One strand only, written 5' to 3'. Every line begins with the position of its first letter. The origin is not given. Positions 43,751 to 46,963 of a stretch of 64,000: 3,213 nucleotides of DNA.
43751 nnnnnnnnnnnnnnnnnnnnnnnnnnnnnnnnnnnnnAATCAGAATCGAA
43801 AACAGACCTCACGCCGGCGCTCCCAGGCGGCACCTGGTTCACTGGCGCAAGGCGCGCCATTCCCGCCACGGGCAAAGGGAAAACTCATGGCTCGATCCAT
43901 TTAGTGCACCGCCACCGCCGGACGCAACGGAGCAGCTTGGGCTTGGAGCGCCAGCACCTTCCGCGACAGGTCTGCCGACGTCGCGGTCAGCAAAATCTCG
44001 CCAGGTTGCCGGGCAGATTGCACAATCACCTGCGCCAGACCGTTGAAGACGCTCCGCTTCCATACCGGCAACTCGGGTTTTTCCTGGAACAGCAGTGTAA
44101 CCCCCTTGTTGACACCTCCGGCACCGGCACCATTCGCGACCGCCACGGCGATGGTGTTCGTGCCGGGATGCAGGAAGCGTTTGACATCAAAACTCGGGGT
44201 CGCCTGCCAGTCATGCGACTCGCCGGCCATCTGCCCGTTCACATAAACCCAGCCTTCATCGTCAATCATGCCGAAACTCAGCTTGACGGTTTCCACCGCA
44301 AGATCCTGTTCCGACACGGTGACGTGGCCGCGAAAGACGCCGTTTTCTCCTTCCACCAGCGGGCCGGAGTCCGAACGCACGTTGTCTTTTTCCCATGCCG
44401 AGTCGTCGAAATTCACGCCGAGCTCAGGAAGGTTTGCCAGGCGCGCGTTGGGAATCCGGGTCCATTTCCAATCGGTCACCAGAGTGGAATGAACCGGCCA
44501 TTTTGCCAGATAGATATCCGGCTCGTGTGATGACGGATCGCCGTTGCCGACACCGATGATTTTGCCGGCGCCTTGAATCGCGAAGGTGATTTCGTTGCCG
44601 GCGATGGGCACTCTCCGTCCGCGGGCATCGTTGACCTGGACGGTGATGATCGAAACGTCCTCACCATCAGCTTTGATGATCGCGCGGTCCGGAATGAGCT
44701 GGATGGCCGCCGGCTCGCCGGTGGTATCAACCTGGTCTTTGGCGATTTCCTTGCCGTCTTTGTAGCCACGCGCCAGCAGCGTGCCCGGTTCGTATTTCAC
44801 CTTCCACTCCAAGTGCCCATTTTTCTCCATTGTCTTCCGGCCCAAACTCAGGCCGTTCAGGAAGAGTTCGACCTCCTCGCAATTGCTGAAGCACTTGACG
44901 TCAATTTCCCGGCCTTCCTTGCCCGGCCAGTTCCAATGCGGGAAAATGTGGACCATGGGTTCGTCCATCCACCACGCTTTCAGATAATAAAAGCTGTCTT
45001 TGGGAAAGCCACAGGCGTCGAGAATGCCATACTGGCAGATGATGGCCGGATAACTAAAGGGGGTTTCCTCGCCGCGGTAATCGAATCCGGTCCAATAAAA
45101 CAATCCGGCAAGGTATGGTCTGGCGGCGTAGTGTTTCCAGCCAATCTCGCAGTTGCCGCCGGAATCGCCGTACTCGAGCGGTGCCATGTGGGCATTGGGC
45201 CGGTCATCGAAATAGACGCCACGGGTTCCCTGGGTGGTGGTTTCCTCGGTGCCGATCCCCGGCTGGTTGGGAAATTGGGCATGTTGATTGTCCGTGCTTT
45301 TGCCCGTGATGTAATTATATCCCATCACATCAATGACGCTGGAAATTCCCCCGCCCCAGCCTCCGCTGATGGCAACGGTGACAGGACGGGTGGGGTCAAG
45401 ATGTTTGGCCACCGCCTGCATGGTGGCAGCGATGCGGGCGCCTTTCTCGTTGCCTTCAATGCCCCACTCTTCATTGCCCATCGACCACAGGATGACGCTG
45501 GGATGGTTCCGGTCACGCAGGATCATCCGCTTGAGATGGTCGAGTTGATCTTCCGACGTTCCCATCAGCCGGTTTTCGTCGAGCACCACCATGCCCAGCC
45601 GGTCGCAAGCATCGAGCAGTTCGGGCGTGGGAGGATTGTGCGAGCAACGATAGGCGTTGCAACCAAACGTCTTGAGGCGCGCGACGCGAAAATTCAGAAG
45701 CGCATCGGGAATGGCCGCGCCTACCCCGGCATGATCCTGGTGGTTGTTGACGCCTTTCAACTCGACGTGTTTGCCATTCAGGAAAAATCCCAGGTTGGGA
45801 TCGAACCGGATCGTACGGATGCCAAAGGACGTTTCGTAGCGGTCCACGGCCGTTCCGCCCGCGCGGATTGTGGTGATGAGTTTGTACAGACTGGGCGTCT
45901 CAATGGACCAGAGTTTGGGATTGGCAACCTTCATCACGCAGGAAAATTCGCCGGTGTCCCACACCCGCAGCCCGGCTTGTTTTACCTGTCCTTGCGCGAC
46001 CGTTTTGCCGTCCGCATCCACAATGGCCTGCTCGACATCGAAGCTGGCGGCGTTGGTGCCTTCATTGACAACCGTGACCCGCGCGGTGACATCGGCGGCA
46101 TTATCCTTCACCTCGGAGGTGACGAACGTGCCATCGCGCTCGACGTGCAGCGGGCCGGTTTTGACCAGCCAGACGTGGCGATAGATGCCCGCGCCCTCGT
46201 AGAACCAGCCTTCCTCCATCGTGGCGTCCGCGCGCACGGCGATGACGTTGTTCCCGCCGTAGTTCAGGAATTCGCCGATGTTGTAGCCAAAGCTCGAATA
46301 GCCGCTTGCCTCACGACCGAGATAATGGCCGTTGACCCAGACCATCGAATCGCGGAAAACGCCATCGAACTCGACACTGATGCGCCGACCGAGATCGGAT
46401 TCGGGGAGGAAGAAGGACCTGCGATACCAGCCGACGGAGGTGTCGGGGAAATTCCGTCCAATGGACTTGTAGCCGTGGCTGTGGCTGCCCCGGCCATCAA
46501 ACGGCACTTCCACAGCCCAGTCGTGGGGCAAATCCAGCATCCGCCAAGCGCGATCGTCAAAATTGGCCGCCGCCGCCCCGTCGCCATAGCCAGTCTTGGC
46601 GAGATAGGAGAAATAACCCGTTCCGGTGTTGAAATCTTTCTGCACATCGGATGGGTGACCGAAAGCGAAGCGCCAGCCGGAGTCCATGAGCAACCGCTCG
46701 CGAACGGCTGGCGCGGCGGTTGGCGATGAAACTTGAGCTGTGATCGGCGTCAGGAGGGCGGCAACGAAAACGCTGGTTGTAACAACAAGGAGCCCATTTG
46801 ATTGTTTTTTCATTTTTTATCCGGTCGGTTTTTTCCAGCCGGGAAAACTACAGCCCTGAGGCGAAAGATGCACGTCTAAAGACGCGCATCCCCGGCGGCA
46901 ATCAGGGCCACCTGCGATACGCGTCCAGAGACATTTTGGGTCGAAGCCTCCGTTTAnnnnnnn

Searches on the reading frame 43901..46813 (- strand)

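Call 50: search_protein_families(library=pfam, proteins=[window:43901-46813:-], max_evalue=0.00001)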
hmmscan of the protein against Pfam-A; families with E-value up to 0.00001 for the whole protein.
window:43901-46813:- (970 aa): 9 families
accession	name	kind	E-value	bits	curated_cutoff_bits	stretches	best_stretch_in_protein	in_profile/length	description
PF02836.23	Glyco_hydro_2_C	-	7.4e-33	114.4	21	1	343-483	8-163/302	Glycosyl hydrolases family 2, TIM barrel domain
PF02837.24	Glyco_hydro_2_N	-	5.9e-27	95.1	28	2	90-219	23-168/169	Glycosyl hydrolases family 2, sugar binding domain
PF18565.7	Glyco_hydro2_C5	-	2.1e-26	92.2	32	1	704-765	1-62/103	Glycoside hydrolase family 2 C-terminal domain 5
PF16355.11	DUF4982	-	1.6e-24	86.1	23.9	1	634-691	1-61/61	Domain of unknown function (DUF4982)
PF00703.27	Glyco_hydro_2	-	2.6e-20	73.7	23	1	228-333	5-109/109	Glycosyl hydrolases family 2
PF22666.2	Glyco_hydro_2_N2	-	2.1e-13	51.1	27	0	820-894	45-119/167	Glycosyl hydrolase 2 galactose-binding domain-like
PF13364.12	BetaGal_ABD2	-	4.9e-12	47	23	0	124-199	33-110/112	Beta-galactosidase second all-beta domain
PF21467.3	BetaGal_gal-bd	-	6.4e-07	29.9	27.3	0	128-188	2-62/62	Beta-galactosidase, galactose-binding domain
PF09134.16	Invasin_D3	-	4.6e-06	27.5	33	1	702-755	3-55/98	Invasin, domain 3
